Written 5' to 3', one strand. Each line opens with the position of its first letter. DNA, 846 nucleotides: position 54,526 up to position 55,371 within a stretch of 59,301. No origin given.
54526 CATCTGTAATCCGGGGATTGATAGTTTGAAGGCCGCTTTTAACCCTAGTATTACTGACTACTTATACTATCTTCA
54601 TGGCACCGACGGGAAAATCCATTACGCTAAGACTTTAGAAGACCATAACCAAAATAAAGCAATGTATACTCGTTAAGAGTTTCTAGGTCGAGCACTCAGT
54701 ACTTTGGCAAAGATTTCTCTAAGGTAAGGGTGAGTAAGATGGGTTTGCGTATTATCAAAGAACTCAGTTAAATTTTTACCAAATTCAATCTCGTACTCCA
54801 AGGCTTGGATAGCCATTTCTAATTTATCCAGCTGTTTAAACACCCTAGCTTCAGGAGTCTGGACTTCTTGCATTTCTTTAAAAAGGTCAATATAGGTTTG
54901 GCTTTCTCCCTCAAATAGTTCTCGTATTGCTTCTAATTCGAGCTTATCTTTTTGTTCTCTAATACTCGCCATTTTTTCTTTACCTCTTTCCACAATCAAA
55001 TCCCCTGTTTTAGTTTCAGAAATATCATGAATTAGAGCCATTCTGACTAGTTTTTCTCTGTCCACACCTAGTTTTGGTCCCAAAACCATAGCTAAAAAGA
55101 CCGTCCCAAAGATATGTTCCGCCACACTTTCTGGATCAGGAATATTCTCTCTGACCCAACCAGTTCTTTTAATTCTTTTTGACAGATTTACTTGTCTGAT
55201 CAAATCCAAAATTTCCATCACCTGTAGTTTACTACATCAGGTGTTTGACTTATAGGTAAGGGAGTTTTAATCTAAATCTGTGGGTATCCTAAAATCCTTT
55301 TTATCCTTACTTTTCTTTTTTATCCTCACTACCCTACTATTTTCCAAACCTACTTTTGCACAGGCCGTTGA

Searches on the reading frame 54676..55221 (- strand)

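Call 69: search_protein_families(library=pfam, proteins=[window:54676-55221:-], max_evalue=0.01)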
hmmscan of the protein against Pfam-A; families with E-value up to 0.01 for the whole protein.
window:54676-55221:- (182 aa): 3 families
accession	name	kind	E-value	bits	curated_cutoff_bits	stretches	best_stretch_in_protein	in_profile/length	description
PF13023.12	HD_3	-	1.5e-32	113.3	22.5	1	14-166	4-156/165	HD domain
PF01966.28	HD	-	8e-13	49.1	22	1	33-136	1-115/116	HD domain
PF12917.13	YfbR-like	-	1.5e-11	44.7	25.9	1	15-159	10-157/182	5'-deoxynucleotidase YfbR-like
